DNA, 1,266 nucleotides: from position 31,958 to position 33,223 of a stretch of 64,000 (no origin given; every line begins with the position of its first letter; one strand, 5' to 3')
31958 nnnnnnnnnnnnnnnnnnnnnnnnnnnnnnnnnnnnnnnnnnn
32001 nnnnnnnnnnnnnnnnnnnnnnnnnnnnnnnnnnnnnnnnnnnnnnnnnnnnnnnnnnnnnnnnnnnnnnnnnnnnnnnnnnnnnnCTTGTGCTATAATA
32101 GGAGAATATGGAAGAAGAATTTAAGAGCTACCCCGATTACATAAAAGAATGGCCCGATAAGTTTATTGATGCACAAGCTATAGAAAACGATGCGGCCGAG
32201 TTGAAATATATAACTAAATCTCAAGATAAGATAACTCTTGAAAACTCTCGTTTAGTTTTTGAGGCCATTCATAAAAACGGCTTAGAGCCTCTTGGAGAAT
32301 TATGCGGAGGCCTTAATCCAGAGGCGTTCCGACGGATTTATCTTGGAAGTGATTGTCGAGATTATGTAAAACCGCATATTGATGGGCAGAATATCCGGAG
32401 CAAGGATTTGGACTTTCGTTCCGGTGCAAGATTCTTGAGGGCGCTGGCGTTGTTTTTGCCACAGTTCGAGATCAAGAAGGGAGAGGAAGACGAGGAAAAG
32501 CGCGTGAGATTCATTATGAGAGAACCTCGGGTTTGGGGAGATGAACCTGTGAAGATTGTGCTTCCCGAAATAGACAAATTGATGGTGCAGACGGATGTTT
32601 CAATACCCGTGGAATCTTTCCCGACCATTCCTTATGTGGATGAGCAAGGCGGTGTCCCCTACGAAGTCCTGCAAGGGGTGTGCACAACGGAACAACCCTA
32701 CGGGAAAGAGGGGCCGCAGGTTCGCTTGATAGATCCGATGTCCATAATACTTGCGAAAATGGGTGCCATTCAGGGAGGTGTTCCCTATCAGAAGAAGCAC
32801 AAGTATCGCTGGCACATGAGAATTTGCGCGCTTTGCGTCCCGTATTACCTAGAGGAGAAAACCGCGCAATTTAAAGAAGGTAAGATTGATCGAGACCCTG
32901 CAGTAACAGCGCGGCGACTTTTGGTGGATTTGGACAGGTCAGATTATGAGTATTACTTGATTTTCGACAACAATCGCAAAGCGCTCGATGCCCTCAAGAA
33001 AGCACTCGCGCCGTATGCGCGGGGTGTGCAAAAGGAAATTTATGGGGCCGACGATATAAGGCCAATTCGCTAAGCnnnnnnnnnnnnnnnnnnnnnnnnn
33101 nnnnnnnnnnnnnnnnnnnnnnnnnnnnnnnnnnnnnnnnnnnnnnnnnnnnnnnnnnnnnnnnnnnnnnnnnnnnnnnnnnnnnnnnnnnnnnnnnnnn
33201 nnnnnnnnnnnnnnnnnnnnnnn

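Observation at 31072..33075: Two ORFan genes inserted directly 3' of tRNA-Leu(CAA): candidate horizontally acquired, uncharacterised two-gene system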

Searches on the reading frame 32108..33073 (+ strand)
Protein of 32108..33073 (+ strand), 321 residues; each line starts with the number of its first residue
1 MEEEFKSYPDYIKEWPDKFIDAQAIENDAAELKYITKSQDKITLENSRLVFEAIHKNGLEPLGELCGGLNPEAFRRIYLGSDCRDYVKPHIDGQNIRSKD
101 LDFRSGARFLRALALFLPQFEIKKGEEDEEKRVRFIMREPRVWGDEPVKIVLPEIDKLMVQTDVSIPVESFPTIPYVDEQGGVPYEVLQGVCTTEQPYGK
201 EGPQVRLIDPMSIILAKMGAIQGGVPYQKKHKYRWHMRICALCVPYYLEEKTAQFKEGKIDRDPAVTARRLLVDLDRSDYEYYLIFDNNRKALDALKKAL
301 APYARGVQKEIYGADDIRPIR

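Call 4: search_protein_families(library=pfam, proteins=[window:32108-33073:+], max_evalue=1)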
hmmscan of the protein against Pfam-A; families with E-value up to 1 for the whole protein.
window:32108-33073:+ (321 aa): 0 families

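Call 5: search_protein_families(library=padloc, proteins=[window:32108-33073:+], max_evalue=1)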
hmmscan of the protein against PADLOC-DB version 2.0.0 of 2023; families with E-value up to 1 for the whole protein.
window:32108-33073:+ (321 aa): 0 families

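Call 6: search_protein_families(library=ncbifam, proteins=[window:32108-33073:+], max_evalue=1)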
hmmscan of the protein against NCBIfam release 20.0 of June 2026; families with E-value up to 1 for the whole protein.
window:32108-33073:+ (321 aa): 1 family
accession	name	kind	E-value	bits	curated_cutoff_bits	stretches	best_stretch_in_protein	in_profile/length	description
NF000612.0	PRK00019.1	equivalog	0.11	12.1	70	1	232-262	30-60/72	50S ribosomal protein L31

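Call 7: search_protein_families(library=phrogs, proteins=[window:32108-33073:+], max_evalue=1)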
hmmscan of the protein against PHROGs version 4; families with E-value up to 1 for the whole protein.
window:32108-33073:+ (321 aa): 0 families

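Call 9: find_homologous_proteins(query=window:32108-33073:+)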
Query window:32108-33073:+ (321 aa): 1 proteins with E <= 0.001 among 2156 candidates.
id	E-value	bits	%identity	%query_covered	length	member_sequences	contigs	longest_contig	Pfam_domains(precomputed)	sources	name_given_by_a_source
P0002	2.5e-216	735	100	100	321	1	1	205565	-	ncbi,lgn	-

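Call 10: find_encoding_contigs(protein=P0002, flank=10000, max_places=6)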
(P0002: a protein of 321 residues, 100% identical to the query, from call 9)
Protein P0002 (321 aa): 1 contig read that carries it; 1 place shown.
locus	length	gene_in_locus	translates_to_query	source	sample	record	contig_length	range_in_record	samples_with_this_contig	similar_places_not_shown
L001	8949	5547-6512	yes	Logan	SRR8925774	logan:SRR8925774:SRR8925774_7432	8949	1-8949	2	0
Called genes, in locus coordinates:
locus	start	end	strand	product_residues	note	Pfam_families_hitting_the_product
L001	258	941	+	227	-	PF20260:PUA_4, PF04452:Methyltrans_RNA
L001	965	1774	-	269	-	PF01790:LGT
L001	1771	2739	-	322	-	PF01595:CNNM, PF00571:CBS (weak)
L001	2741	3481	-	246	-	PF01569:PAP2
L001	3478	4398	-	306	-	PF00140:Sigma70_r1_2 (weak), PF04542:Sigma70_r2, PF04539:Sigma70_r3, PF04545:Sigma70_r4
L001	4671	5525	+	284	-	-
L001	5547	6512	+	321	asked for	-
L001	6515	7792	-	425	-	PF03065:Glyco_hydro_57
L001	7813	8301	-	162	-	-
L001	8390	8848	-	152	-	PF03946:Ribosomal_L11_N, PF00298:Ribosomal_L11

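Call 18: predict_structure(protein=window:32108-33073:+)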
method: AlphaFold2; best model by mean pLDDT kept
length: 321 residues; sequences in the alignment: 1
mean_pLDDT: 34.6   pTM: 0.30
mean pLDDT of the five models: 34.6, 32.7, 30.7, 28.5, 27.0
residues with pLDDT >= 90: 0; 70-90: 1; 50-70: 45; < 50: 275
segments of 3 or more residues with pLDDT < 50: 1-243, 277-292, 306-321
pLDDT, mean of each block of 10 residues (from residue 1): 26 24 26 26 33 36 32 33 33 30 30 31 28 26 24 21 22 25 30 29 29 37 32 40 54 62 57 49 38 57 52 36 25
secondary structure, 60 per line:
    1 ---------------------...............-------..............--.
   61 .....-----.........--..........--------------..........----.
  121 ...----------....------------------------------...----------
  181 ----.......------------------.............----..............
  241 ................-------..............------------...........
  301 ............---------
elements in order: H22-36 H44-57 H60-65 H71-79 H82-91 H106-115 E120-123 E134-137 H185-191 H210-222 H227-256 H264-277 H290-312

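Call 19: search_protein_representatives(protein=window:32108-33073:+)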
Query: 321 residues. Proteins with E-value up to 0.001 (for the whole library): 7; up to 1e-10: 4; up to 1e-30: 4. The best 7 are listed.
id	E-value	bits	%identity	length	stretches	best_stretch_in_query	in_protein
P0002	7.9e-217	735.0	100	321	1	1-321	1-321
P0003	4.3e-44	167.3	51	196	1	146-317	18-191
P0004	3.6e-38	147.9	49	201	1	158-312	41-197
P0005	1.3e-32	129.6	33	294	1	38-318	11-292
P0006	1.9e-08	50.2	33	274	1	54-272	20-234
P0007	2.4e-05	40.0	30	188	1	182-312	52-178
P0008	4.3e-04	35.9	30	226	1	151-312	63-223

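Call 23: find_homologous_proteins(query=A1, max_evalue=0.01)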
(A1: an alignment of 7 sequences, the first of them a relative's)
Query A1 (7 sequences) (321 aa, profile of the alignment): 2 proteins with E <= 0.01 among 6733 candidates.
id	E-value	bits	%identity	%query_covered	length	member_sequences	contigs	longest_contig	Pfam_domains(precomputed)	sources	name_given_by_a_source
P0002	1.7e-88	314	100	100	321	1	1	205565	-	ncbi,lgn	-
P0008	4.3e-80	287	28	51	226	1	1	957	-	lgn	-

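Call 24: find_encoding_contigs(protein=P0005, flank=10000)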
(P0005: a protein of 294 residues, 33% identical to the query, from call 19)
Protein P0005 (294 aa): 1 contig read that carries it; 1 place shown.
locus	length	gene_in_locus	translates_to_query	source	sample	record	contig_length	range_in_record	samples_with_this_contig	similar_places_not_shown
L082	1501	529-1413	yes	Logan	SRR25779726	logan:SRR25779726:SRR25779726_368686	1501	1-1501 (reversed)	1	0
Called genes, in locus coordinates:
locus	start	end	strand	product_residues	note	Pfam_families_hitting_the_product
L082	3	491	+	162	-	?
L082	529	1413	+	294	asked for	-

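Call 25: find_encoding_contigs(protein=P0006, flank=10000)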
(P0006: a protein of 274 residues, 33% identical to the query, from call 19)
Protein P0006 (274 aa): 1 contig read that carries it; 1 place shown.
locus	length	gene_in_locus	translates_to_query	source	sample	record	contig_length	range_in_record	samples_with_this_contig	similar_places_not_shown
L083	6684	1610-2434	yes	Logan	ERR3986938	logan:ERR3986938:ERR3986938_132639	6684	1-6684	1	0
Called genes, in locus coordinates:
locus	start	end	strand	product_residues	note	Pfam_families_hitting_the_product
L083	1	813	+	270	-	?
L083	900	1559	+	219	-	-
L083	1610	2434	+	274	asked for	-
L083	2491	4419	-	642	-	PF00005:ABC_tran, PF02463:SMC_N (faint), PF03193:RsgA_GTPase (faint), PF13555:AAA_29 (faint), PF12848:ABC_tran_Xtn, PF00005:ABC_tran, PF13304:AAA_21 (weak), PF16326:ABC_tran_CTD, +2 more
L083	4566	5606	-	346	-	PF01370:Epimerase, PF04321:RmlD_sub_bind (weak), PF16363:GDP_Man_Dehyd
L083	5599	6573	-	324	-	PF01370:Epimerase, PF04321:RmlD_sub_bind, PF16363:GDP_Man_Dehyd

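Call 26: find_encoding_contigs(protein=P0003, flank=10000)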
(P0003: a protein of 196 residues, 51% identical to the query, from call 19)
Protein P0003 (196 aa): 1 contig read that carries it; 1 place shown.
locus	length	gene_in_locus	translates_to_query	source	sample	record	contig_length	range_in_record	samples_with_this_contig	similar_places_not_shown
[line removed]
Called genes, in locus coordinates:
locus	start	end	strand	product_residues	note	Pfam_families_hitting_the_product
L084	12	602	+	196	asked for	-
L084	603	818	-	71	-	PF02609:Exonuc_VII_S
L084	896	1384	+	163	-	?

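Call 30: find_encoding_contigs(protein=P0004, flank=10000)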
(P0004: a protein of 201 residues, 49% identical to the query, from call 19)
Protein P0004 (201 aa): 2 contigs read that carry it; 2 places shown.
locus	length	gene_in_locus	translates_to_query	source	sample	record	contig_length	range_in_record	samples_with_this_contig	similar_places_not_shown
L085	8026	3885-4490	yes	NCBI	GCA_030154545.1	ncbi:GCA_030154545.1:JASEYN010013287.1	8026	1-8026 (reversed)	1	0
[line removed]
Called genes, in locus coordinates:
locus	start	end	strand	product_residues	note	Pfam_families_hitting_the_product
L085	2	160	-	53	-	?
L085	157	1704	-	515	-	PF03814:KdpA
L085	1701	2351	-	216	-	-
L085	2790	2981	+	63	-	-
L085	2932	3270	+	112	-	PF01710:HTH_Tnp_IS630, PF13518:HTH_28 (weak)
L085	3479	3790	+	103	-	PF13358:DDE_3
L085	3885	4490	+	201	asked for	-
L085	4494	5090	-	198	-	-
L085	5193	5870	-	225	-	-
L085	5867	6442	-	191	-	-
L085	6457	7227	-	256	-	PF13180:PDZ_2, PF17820:PDZ_6 (weak)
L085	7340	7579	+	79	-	PF13560:HTH_31 (weak), PF01381:HTH_3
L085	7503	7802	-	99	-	-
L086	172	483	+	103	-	PF13358:DDE_3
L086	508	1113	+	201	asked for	-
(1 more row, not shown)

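Call 31: find_encoding_contigs(protein=P0007, flank=10000)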
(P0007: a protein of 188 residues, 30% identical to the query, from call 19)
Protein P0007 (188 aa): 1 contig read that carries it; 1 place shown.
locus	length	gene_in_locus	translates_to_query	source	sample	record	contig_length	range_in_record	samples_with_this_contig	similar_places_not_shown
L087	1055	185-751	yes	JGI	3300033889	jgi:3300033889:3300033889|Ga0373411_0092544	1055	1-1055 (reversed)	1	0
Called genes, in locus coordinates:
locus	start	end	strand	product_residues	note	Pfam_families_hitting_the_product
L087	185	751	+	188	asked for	-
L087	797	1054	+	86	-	?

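Call 36: find_related_loci(query=A3, collection=metagenome_contigs, flank=10000)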
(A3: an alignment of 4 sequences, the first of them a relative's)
Query A3 (321 aa) in metagenome_contigs; peptide patterns used: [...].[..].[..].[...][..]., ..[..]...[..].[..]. (x = any residue, [..] = any of these).
278 stretches matched a pattern, but none encodes a relative of the query by tblastn (E <= 1e-3).

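Call 37: find_related_loci(query=A3, collection=viral_contigs, flank=10000)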
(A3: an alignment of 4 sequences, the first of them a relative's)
Query A3 (321 aa) in viral_contigs; peptide patterns used: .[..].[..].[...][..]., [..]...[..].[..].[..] (x = any residue, [..] = any of these).
28 stretches matched a pattern, but none encodes a relative of the query by tblastn (E <= 1e-3).

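Call 38: search_protein_families(library=pfam, alignment_id=A1, max_evalue=10)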
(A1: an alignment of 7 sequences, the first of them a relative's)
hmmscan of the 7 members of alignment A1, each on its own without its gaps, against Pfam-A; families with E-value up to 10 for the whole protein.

A. member 1, P0002 (321 aa): 0 families

B. families by the number of members that match (of 7 scanned): 1 family
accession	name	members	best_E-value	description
PF17720.7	RLIG1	1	0.063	RNA ligase 1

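Call 39: search_solved_structures(query=A1, max_evalue=10, show_alignments=3)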
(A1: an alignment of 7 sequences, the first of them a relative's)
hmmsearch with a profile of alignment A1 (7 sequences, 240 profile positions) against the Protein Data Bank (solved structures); distinct sequences matched with E-value up to 10: 0.

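Call 55: predict_structure(alignment_id=A1)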
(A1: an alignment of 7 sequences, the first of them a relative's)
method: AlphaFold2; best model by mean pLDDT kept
length: 321 residues; sequences in the alignment: 7
mean_pLDDT: 50.2   pTM: 0.50
mean pLDDT of the five models: 50.2, 50.1, 49.1, 48.9, 48.8
residues with pLDDT >= 90: 7; 70-90: 68; 50-70: 48; < 50: 198
segments of 3 or more residues with pLDDT < 50: 1-49, 53-180, 182-189, 312-321
pLDDT, mean of each block of 10 residues (from residue 1): 38 42 40 32 45 46 37 32 30 29 36 39 38 32 31 28 27 40 46 56 58 70 56 68 78 81 78 85 83 87 75 45 34
secondary structure, 60 per line:
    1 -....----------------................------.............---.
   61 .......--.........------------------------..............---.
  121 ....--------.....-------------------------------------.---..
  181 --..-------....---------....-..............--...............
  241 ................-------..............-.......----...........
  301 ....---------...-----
elements in order: H2-5 H22-37 H44-56 H60-67 H70-78 H103-116 E120-124 E133-137 E192-195 E205-208 H210-223 H226-256 H264-277 H279-285 H290-304

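Call 60: fold_search(model_id=the predicted structure, library=pdb)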
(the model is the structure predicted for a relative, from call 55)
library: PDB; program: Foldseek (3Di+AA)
matches with E <= 10: 93; with E <= 0.001: 0
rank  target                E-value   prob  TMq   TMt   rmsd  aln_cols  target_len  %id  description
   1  3wfp_E                1.4e+00  0.06  0.09  0.07  11.0       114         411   13  tRNA processing enzyme (apo form 2) (released 2014-01-01)
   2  3wfp_C                1.5e+00  0.05  0.09  0.07  11.1       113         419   13  tRNA processing enzyme (apo form 2) (released 2014-01-01)
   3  3wfp_B                1.5e+00  0.05  0.09  0.07  11.0       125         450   13  tRNA processing enzyme (apo form 2) (released 2014-01-01)
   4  6ysg_A                1.9e+00  0.08  0.12  0.04  15.0       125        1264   13  Magnesium chelatase H subunit (ChlH) from Synechocystis sp.PCC6803 to 2.54 A resolution (released 2020-12-09)
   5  3wfo_B                2.1e+00  0.05  0.09  0.08  10.8       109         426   16  tRNA processing enzyme (apo form 1) (released 2014-01-01)
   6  6zpp                  2.4e+00  0.06  0.11  0.18   9.5        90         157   12  g7941: a virulence factor from Drechmaria coniospora (released 2022-01-19)
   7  1hmd_A                2.9e+00  0.09  0.13  0.28   8.6        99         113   11  THE STRUCTURE OF DEOXY AND OXY HEMERYTHRIN AT 2.0 ANGSTROMS RESOLUTION (released 1992-01-15)
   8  6w6x_A                2.9e+00  0.08  0.13  0.26  10.3       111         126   11  Crystal Structure of ABLE Apo-protein (released 2020-08-26)
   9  2l0i_MODEL_1_A        3.6e+00  0.03  0.09  0.17  14.4       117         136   12  Solution structure of Rtt103 CTD-interacting domain bound to a Ser2 phosphorylated CTD peptide (released 2010-09-08)
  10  8qyx_H2               3.6e+00  0.02  0.07  0.09  25.3       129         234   15  Human 60S ribosomal subunit (released 2024-12-11)
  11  9gmo_H                3.6e+00  0.02  0.06  0.09  26.5       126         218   14  eIF6-bound pre-60S large ribosomal subunit incorporating mutant uL16 (released 2024-10-02)
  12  1i4y_A                3.8e+00  0.08  0.12  0.28   9.4        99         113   10  THE CRYSTAL STRUCTURE OF PHASCOLOPSIS GOULDII WILD TYPE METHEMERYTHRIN (released 2001-03-21)
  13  2jpu_MODEL_1_A        3.8e+00  0.04  0.10  0.20  11.3       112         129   15  solution structure of NESG target SsR10, Orf c02003 protein (released 2007-07-03)
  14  2hmq_A                4.0e+00  0.08  0.13  0.28   8.6        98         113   11  THE STRUCTURES OF MET AND AZIDOMET HEMERYTHRIN AT 1.66 ANGSTROMS RESOLUTION (released 1992-01-15)
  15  4kvr                  4.0e+00  0.04  0.14  0.17   8.0       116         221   13  Crystal Structure of Prochlorococcus marinus aldehyde-deformylating oxygenase (mutant V41Y) (released 2013-06-26)
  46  1eh1                  7.3e+00  0.03  0.10  0.14  16.2        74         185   18  RIBOSOME RECYCLING FACTOR FROM THERMUS THERMOPHILUS (released 2000-11-15)
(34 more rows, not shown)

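Call 69: find_encoding_contigs(protein=P0008, flank=5000)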
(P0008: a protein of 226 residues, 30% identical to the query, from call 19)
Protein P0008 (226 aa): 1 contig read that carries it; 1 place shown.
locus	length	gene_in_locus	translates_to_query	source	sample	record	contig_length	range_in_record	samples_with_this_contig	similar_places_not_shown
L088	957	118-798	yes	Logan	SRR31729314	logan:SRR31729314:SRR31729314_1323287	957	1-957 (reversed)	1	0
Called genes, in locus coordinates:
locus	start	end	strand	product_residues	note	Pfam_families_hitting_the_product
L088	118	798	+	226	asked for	-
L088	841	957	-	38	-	?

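Call 72: search_dna_similar(query=P0002, collection=plasmids, mode=protein, max_evalue=1, max_rows=10)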
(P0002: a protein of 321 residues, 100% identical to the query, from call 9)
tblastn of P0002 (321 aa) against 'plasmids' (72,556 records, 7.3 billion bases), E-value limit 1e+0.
No match.

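Call 74: search_dna_similar(query=P0002, collection=phages, mode=protein, max_evalue=1, max_rows=10)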
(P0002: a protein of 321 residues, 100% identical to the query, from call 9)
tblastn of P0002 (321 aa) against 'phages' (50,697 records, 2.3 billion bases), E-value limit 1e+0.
No match.

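Call 86: search_protein_families(library=pfam, proteins=[L083:900-1559:+, L082:3-491:+, L083:22-813:+, L085:4494-5171:-, L085:1701-2351:-, L084:896-1384:+, L087:797-1054:+], max_evalue=1)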
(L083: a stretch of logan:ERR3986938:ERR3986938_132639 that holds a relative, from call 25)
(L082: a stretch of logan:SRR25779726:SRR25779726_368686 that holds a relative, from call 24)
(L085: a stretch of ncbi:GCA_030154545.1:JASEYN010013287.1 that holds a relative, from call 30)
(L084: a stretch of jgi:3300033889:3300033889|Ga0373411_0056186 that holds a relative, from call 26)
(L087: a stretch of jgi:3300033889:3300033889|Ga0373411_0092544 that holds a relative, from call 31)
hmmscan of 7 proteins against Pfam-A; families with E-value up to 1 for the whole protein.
L083:900-1559:+ (219 aa): 0 families

L082:3-491:+ (162 aa): 0 families

L083:22-813:+ (263 aa): 4 families
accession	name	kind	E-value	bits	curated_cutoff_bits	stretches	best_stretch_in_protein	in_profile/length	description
PF16325.11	Peptidase_U32_C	-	3.6e-06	27.5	28.2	1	64-135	3-72/83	Peptidase family U32 C-terminal domain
PF01136.24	Peptidase_U32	-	0.00034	20.4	22.4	1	3-46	186-229/233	Peptidase family U32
PF06244.18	Ccdc124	-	0.073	13.8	24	1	119-156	25-62/82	Coiled-coil domain-containing protein 124 /Oxs1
PF15886.11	CBM39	-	0.11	12.8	25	1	57-94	37-75/107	Carbohydrate binding domain (family 32)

L085:4494-5171:- (225 aa): 0 families

L085:1701-2351:- (216 aa): 4 families
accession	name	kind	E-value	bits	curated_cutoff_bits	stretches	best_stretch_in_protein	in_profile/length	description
PF07719.23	TPR_2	-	0.0091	16.5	27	1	90-115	3-28/34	Tetratricopeptide repeat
PF00515.34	TPR_1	-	0.091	13.1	27.8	1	91-114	4-27/34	Tetratricopeptide repeat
PF15807.10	MAP17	-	0.2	12.1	29.6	1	28-51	27-50/122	Membrane-associated protein 117 kDa, PDZK1-interacting protein 1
PF05454.16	DAG1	-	0.33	10.8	23.3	1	10-63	127-175/290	Dystroglycan (Dystrophin-associated glycoprotein 1)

L084:896-1384:+ (163 aa): 1 family
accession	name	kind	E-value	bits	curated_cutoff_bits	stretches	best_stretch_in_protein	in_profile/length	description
PF16491.10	Peptidase_M48_N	-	2.5e-28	99.6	27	1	33-162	6-135/179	CAAX prenyl protease N-terminal, five membrane helices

L087:797-1054:+ (86 aa): 5 families
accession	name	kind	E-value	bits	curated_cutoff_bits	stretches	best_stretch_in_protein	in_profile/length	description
PF13413.12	HTH_25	-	1.3e-17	63.8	24.6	1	7-68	1-61/62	Helix-turn-helix domain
PF12844.13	HTH_19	-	3.8e-07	30.4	30.2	1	5-70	1-59/64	Helix-turn-helix domain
PF01381.28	HTH_3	-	0.00083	19.8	23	1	8-49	1-41/55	Helix-turn-helix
PF13560.12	HTH_31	-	0.0044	17.7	27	1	4-39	2-37/64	Helix-turn-helix domain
PF05979.17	DUF896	-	0.18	12.1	24.2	1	10-37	11-38/64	Bacterial protein of unknown function (DUF896)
